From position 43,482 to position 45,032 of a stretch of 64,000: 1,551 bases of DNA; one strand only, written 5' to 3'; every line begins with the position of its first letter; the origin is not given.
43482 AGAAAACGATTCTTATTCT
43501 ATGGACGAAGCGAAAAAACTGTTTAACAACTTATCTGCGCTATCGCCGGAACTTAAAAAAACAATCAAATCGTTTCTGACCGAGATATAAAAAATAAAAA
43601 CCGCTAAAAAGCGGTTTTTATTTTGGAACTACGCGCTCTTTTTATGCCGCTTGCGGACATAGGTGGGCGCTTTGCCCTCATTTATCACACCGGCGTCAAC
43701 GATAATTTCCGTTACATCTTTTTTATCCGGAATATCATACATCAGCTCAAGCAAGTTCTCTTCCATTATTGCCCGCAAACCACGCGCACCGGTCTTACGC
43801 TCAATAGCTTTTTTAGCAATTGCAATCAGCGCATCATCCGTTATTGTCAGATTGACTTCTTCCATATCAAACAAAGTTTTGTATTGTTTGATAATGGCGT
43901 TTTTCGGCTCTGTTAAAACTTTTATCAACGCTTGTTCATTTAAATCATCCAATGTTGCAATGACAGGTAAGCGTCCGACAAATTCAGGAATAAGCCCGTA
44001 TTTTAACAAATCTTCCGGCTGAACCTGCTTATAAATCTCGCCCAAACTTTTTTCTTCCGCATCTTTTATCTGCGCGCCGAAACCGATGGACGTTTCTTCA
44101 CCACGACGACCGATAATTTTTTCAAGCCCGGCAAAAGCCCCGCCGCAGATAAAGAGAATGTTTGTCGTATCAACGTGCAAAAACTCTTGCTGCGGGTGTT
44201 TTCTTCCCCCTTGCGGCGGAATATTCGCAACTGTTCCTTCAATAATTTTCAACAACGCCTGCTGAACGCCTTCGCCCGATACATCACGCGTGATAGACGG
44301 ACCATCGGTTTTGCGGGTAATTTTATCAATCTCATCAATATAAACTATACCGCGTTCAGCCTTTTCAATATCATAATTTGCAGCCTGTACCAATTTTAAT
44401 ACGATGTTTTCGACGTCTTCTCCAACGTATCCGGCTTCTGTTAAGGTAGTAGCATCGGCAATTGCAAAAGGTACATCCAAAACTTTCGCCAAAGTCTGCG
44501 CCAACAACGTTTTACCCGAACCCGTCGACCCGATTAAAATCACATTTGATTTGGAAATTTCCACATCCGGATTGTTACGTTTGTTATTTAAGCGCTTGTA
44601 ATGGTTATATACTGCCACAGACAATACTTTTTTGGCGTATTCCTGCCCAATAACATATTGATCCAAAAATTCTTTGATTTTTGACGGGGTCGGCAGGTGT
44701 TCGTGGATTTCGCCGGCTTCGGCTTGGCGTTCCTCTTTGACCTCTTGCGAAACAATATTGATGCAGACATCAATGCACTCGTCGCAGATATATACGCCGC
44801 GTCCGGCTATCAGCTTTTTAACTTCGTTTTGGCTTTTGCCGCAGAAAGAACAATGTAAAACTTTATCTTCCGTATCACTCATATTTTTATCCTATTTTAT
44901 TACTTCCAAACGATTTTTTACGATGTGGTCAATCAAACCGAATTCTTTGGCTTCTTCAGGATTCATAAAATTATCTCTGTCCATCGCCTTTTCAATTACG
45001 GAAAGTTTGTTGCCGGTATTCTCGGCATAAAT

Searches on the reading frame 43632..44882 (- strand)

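Call 63: search_protein_families(library=pfam, proteins=[window:43632-44882:-], max_evalue=0.001)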
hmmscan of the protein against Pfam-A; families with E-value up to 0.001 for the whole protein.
window:43632-44882:- (417 aa): 11 families
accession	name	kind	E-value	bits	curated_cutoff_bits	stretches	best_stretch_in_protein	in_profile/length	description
PF07724.20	AAA_2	-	1.4e-33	116.7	27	1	111-308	3-166/166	AAA domain (Cdc48 subfamily)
PF06689.19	zf-C4_ClpX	-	1.7e-17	63.4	27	1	10-45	2-38/39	ClpX C4-type zinc finger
PF00004.35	AAA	-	7e-14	52.8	21.2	1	114-241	1-109/131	ATPase family associated with various cellular activities (AAA)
PF10431.15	ClpB_D2-small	-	3.5e-10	40.2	21.9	1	314-390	1-73/81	C-terminal, D2-small domain, of ClpB protein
PF07728.20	AAA_5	-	2.6e-06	27.9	22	1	113-191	1-81/139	AAA domain (dynein-related subfamily)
PF00493.29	MCM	-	1.2e-05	25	23.3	1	64-191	13-136/224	MCM P-loop domain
PF01078.27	Mg_chelatase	-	3.8e-05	23.6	20.3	0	112-135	23-46/207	Magnesium chelatase, subunit ChlI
PF05496.18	RuvB_N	-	0.0002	21.6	27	1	73-191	6-99/159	Holliday junction DNA helicase RuvB P-loop domain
PF13401.12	AAA_22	-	0.00069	20.4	27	0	111-188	5-96/130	AAA domain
PF00158.32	Sigma54_activat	-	0.00081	19.5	20.2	0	106-133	17-44/168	Sigma-54 interaction domain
PF12775.13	AAA_7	-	0.00089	19.3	25.8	0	111-186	33-110/181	P-loop containing dynein motor region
